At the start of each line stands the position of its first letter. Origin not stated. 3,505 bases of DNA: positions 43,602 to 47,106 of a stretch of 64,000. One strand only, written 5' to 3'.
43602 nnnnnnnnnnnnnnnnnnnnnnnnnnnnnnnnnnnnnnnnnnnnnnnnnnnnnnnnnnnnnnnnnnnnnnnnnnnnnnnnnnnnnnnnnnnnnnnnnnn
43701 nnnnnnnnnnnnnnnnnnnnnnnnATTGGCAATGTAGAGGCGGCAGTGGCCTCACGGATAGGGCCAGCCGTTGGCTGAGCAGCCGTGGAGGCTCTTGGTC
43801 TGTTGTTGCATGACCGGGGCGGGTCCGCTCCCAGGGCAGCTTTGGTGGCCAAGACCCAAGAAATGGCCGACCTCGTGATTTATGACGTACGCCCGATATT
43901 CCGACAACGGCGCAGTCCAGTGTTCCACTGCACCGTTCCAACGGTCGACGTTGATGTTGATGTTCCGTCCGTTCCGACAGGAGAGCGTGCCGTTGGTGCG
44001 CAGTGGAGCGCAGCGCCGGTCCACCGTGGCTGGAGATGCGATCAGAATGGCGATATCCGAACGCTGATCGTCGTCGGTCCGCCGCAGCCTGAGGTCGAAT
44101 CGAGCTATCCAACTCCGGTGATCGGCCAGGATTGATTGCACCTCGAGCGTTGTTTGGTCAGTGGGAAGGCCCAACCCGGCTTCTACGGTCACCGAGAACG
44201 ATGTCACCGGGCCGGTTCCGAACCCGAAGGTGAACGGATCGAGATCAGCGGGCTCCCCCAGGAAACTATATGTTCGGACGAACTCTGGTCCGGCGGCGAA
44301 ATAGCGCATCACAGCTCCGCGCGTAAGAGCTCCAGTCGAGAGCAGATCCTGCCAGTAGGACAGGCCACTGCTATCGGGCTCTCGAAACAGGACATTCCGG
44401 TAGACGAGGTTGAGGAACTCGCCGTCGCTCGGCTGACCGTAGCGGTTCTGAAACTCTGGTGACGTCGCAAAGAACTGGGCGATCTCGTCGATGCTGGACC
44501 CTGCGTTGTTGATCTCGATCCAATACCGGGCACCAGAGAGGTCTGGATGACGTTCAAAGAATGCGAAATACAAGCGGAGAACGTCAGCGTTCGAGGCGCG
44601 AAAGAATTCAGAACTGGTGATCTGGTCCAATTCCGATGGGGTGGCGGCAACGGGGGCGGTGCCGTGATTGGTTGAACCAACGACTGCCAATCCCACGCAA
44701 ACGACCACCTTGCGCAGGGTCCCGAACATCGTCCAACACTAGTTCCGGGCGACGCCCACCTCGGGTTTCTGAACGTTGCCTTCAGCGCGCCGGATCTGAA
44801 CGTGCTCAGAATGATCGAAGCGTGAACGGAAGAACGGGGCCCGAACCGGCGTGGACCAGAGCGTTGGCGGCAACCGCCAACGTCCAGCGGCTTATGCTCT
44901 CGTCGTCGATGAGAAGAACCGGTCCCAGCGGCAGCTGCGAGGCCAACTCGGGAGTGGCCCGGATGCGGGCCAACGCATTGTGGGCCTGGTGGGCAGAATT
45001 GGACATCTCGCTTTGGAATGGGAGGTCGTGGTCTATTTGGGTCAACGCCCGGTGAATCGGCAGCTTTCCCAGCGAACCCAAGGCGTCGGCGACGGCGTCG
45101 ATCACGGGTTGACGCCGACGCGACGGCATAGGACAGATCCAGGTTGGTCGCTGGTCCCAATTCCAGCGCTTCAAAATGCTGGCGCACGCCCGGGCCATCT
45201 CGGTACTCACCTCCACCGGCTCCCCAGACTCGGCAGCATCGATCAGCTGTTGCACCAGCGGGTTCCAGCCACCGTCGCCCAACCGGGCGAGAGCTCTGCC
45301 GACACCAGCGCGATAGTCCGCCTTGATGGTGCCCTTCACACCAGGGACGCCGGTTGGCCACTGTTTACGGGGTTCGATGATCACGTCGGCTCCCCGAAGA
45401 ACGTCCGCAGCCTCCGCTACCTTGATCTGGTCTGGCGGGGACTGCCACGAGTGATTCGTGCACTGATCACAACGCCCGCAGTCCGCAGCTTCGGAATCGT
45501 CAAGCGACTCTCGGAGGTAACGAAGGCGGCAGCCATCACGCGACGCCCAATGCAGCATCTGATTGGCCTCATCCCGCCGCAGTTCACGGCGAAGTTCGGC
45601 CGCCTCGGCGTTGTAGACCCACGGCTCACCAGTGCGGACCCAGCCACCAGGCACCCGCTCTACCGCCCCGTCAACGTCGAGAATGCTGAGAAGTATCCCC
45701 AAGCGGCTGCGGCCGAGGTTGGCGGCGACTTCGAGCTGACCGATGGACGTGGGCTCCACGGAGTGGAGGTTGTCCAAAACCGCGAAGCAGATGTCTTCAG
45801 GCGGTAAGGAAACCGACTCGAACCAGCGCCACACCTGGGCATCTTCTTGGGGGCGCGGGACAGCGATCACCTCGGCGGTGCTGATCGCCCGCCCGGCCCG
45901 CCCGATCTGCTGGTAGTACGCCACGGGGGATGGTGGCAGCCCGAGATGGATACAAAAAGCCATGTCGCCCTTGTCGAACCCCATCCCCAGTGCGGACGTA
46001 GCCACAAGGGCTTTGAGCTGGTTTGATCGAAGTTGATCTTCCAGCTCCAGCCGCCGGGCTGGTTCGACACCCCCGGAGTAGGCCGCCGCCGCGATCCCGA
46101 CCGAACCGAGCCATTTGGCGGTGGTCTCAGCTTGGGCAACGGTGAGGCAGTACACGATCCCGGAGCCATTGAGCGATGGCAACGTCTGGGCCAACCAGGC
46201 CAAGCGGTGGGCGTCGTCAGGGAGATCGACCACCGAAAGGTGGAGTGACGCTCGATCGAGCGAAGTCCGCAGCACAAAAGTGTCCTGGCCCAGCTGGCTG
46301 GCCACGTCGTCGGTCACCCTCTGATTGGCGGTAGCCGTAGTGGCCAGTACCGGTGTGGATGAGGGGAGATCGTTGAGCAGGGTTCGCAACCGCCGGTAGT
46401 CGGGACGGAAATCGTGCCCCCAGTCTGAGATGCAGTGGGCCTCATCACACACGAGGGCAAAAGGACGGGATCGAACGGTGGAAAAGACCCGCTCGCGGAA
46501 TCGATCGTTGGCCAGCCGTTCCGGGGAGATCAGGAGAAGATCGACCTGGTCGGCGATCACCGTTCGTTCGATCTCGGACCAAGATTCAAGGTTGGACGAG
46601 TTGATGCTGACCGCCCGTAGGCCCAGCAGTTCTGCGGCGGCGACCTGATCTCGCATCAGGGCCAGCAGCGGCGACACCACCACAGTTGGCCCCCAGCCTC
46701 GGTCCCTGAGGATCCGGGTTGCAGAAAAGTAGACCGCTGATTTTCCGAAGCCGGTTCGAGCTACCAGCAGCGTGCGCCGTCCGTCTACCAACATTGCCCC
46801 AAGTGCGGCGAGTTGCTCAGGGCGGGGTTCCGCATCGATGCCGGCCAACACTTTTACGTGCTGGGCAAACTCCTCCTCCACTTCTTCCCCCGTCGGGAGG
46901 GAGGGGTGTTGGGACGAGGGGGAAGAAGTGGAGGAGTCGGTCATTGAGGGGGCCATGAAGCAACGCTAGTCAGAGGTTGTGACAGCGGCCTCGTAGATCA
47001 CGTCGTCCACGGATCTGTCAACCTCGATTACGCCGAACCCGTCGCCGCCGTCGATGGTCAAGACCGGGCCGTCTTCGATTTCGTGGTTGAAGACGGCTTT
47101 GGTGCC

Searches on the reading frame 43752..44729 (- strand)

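Call 61: search_protein_families(library=pfam, proteins=[window:43752-44729:-], max_evalue=0.001)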
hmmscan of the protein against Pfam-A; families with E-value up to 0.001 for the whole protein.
window:43752-44729:- (325 aa): 3 families
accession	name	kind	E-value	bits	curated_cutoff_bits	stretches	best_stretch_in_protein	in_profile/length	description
PF11350.14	DUF3152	-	9.7e-27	94.4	25.1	1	174-315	30-178/206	Protein of unknown function (DUF3152)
PF13946.11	DUF4214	-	4.3e-25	88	23.2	2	84-153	1-71/72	Domain of unknown function (DUF4214)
PF00413.30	Peptidase_M10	-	0.00021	21.6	24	1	206-308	33-137/159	Matrixin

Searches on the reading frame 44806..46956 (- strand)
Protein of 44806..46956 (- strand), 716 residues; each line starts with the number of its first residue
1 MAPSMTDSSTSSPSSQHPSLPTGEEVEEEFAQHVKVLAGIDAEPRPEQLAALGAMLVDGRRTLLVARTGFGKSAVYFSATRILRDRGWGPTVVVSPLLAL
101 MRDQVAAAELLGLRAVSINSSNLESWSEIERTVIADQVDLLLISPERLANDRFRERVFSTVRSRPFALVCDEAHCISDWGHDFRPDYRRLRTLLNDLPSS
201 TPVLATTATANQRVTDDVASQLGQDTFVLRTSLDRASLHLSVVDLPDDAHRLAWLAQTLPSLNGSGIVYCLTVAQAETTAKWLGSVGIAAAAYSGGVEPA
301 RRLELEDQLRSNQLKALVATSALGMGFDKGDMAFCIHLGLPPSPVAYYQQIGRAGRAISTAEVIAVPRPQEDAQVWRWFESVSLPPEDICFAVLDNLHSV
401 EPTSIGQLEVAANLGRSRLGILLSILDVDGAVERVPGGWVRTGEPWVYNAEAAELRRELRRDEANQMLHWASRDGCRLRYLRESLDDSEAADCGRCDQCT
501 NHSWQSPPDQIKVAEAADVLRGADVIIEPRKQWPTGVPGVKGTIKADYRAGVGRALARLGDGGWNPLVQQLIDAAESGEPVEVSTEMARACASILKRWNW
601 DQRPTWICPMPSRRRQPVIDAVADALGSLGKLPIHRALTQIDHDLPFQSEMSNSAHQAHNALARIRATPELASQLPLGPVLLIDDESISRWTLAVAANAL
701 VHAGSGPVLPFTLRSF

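Call 61: search_protein_families(library=pfam, proteins=[window:44806-46956:-], max_evalue=0.001)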
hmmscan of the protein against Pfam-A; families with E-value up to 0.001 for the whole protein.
window:44806-46956:- (716 aa): 4 families
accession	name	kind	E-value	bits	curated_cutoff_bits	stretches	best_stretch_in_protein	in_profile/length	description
PF00270.35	DEAD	-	1.5e-19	70.8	26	1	46-215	2-164/167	DEAD/DEAH box helicase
PF00271.37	Helicase_C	-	7.2e-15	55.6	23.5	1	260-357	12-109/110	Helicase conserved C-terminal domain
PF04851.21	ResIII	-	3.9e-06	27.3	22.5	1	43-209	3-161/164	Type III restriction enzyme, res subunit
PF16124.10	RecQ_Zn_bind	-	0.00015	22.9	25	1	450-500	14-66/66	RecQ zinc-binding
